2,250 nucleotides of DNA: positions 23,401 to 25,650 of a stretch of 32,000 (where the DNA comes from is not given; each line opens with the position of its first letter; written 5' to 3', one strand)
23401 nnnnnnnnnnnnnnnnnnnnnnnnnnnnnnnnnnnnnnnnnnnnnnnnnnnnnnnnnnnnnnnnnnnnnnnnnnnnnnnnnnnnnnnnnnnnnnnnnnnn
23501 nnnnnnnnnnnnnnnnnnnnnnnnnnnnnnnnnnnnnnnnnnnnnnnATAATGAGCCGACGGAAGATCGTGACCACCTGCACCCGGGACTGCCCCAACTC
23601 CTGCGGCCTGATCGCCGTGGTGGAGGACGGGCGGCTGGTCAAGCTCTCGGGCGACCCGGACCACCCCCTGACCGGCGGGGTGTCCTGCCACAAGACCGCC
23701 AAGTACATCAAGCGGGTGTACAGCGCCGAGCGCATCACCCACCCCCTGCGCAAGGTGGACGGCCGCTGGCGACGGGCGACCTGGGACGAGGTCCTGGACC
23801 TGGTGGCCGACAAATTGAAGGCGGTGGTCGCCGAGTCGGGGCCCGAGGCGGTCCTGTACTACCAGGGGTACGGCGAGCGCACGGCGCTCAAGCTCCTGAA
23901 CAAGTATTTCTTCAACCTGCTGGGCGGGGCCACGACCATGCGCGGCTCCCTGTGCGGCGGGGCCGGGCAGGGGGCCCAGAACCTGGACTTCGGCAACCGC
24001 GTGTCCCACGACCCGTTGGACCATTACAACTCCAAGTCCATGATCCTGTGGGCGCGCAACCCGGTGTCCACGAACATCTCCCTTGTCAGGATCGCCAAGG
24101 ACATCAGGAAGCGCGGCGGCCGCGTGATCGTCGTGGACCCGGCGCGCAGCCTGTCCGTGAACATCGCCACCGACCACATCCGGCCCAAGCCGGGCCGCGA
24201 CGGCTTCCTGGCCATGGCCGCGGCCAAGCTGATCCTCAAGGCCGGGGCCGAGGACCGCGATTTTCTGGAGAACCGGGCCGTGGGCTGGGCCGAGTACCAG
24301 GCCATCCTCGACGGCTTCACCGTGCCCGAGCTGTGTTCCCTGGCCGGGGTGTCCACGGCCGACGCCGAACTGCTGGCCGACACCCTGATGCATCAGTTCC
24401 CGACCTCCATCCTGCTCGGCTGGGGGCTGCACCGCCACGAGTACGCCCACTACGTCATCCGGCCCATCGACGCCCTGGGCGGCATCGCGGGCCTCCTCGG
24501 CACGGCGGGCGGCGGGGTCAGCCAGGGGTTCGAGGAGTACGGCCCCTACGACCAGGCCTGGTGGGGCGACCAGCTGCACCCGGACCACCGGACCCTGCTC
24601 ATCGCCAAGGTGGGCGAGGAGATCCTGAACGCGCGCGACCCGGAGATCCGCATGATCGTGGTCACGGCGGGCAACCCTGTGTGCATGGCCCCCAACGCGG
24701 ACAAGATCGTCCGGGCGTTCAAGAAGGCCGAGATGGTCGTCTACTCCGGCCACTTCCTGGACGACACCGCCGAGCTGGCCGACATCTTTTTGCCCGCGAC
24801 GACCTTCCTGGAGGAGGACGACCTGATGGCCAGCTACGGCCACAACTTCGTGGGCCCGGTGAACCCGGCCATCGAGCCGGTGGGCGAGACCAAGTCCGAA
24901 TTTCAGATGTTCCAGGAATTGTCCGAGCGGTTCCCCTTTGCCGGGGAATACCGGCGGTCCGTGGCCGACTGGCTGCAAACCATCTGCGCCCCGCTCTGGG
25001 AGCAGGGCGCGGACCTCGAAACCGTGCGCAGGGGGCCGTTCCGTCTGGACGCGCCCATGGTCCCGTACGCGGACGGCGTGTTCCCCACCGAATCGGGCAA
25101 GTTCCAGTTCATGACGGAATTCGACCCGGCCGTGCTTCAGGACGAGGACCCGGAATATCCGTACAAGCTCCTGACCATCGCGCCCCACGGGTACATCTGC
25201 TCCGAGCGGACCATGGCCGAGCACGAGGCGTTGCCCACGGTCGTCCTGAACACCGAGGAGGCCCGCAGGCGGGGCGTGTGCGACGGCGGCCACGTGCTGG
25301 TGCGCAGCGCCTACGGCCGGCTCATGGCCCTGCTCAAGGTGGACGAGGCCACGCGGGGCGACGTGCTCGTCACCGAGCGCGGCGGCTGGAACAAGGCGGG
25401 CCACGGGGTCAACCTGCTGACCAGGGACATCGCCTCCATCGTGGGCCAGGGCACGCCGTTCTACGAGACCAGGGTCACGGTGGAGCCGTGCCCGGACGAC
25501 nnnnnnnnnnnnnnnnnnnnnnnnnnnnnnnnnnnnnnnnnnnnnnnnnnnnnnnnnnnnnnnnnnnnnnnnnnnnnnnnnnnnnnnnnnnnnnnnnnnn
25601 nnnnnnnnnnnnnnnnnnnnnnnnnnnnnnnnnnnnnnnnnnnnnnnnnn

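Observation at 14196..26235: Sigma-54-controlled nine-gene cluster: candidate O2-independent gamma-glutamylation-type amine/amide catabolic pathway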

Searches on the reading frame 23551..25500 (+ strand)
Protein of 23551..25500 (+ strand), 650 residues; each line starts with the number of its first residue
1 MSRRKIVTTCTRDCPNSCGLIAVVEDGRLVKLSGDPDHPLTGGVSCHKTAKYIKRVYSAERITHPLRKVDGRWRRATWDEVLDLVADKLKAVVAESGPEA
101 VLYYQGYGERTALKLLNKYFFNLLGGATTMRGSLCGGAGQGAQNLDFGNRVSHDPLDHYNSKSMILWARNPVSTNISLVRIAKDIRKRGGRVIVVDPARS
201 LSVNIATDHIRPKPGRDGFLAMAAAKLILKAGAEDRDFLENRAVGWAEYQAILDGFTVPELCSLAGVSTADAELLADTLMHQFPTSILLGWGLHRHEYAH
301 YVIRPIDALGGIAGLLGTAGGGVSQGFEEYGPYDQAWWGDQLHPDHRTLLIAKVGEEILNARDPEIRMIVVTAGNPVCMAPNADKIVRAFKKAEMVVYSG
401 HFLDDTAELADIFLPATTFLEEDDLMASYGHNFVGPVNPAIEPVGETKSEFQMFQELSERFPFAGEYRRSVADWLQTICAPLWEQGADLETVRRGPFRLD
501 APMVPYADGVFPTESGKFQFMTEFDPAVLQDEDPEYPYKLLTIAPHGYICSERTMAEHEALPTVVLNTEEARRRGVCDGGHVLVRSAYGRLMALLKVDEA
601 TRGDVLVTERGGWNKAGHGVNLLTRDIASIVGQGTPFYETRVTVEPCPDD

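Call 51: search_solved_structures(query=window:23551-25500:+, max_evalue=1e-20, show_alignments=3)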
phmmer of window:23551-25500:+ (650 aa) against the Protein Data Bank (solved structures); distinct sequences matched with E-value up to 1e-20: 21.
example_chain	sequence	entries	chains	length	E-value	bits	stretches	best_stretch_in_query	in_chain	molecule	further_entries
7bkb_D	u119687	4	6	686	2.9e-43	151.7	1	5-259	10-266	Formate dehydrogenase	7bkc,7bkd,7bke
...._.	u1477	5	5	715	8.3e-38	133.7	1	4-324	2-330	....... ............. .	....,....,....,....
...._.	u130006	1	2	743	4.3e-36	128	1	3-323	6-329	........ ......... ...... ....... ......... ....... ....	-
1e60_A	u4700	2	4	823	1.7e-34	122.7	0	68-327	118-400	Dimethyl sulfoxide/trimethylamine N-oxide reductase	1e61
1dmr_A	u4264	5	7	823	2e-34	122.5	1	68-478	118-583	DMSO REDUCTASE | Dimethyl sulfoxide/trimethylamine N-oxide reductase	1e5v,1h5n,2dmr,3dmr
1e18_A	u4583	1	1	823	6.8e-34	120.7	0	68-327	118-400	DMSO REDUCTASE.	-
4dmr_A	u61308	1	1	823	1.1e-33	120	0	68-328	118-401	DMSO REDUCTASE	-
4ydd_A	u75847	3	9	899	8.8e-33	117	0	8-239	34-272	DMSO reductase family type II enzyme, molybdopterin subunit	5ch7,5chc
5e7o_A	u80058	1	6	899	1.5e-32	116.3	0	8-239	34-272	DMSO reductase family type II enzyme, molybdopterin subunit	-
1dms_A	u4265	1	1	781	2.7e-32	115.5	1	68-477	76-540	DMSO REDUCTASE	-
7l5i_A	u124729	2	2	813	3.2e-31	111.9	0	71-327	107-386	Trimethylamine-N-oxide reductase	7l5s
1eu1_A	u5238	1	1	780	1e-29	106.9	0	68-326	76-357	DIMETHYL SULFOXIDE REDUCTASE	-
2e7z_A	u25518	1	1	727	2e-28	102.7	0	12-287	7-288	Acetylene hydratase Ahy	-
9t1s_L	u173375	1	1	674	3.8e-26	95.1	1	9-474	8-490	formate dehydrogenase (coenzyme F420)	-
2vpw_A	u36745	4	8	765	9.3e-26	93.8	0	11-260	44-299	THIOSULFATE REDUCTASE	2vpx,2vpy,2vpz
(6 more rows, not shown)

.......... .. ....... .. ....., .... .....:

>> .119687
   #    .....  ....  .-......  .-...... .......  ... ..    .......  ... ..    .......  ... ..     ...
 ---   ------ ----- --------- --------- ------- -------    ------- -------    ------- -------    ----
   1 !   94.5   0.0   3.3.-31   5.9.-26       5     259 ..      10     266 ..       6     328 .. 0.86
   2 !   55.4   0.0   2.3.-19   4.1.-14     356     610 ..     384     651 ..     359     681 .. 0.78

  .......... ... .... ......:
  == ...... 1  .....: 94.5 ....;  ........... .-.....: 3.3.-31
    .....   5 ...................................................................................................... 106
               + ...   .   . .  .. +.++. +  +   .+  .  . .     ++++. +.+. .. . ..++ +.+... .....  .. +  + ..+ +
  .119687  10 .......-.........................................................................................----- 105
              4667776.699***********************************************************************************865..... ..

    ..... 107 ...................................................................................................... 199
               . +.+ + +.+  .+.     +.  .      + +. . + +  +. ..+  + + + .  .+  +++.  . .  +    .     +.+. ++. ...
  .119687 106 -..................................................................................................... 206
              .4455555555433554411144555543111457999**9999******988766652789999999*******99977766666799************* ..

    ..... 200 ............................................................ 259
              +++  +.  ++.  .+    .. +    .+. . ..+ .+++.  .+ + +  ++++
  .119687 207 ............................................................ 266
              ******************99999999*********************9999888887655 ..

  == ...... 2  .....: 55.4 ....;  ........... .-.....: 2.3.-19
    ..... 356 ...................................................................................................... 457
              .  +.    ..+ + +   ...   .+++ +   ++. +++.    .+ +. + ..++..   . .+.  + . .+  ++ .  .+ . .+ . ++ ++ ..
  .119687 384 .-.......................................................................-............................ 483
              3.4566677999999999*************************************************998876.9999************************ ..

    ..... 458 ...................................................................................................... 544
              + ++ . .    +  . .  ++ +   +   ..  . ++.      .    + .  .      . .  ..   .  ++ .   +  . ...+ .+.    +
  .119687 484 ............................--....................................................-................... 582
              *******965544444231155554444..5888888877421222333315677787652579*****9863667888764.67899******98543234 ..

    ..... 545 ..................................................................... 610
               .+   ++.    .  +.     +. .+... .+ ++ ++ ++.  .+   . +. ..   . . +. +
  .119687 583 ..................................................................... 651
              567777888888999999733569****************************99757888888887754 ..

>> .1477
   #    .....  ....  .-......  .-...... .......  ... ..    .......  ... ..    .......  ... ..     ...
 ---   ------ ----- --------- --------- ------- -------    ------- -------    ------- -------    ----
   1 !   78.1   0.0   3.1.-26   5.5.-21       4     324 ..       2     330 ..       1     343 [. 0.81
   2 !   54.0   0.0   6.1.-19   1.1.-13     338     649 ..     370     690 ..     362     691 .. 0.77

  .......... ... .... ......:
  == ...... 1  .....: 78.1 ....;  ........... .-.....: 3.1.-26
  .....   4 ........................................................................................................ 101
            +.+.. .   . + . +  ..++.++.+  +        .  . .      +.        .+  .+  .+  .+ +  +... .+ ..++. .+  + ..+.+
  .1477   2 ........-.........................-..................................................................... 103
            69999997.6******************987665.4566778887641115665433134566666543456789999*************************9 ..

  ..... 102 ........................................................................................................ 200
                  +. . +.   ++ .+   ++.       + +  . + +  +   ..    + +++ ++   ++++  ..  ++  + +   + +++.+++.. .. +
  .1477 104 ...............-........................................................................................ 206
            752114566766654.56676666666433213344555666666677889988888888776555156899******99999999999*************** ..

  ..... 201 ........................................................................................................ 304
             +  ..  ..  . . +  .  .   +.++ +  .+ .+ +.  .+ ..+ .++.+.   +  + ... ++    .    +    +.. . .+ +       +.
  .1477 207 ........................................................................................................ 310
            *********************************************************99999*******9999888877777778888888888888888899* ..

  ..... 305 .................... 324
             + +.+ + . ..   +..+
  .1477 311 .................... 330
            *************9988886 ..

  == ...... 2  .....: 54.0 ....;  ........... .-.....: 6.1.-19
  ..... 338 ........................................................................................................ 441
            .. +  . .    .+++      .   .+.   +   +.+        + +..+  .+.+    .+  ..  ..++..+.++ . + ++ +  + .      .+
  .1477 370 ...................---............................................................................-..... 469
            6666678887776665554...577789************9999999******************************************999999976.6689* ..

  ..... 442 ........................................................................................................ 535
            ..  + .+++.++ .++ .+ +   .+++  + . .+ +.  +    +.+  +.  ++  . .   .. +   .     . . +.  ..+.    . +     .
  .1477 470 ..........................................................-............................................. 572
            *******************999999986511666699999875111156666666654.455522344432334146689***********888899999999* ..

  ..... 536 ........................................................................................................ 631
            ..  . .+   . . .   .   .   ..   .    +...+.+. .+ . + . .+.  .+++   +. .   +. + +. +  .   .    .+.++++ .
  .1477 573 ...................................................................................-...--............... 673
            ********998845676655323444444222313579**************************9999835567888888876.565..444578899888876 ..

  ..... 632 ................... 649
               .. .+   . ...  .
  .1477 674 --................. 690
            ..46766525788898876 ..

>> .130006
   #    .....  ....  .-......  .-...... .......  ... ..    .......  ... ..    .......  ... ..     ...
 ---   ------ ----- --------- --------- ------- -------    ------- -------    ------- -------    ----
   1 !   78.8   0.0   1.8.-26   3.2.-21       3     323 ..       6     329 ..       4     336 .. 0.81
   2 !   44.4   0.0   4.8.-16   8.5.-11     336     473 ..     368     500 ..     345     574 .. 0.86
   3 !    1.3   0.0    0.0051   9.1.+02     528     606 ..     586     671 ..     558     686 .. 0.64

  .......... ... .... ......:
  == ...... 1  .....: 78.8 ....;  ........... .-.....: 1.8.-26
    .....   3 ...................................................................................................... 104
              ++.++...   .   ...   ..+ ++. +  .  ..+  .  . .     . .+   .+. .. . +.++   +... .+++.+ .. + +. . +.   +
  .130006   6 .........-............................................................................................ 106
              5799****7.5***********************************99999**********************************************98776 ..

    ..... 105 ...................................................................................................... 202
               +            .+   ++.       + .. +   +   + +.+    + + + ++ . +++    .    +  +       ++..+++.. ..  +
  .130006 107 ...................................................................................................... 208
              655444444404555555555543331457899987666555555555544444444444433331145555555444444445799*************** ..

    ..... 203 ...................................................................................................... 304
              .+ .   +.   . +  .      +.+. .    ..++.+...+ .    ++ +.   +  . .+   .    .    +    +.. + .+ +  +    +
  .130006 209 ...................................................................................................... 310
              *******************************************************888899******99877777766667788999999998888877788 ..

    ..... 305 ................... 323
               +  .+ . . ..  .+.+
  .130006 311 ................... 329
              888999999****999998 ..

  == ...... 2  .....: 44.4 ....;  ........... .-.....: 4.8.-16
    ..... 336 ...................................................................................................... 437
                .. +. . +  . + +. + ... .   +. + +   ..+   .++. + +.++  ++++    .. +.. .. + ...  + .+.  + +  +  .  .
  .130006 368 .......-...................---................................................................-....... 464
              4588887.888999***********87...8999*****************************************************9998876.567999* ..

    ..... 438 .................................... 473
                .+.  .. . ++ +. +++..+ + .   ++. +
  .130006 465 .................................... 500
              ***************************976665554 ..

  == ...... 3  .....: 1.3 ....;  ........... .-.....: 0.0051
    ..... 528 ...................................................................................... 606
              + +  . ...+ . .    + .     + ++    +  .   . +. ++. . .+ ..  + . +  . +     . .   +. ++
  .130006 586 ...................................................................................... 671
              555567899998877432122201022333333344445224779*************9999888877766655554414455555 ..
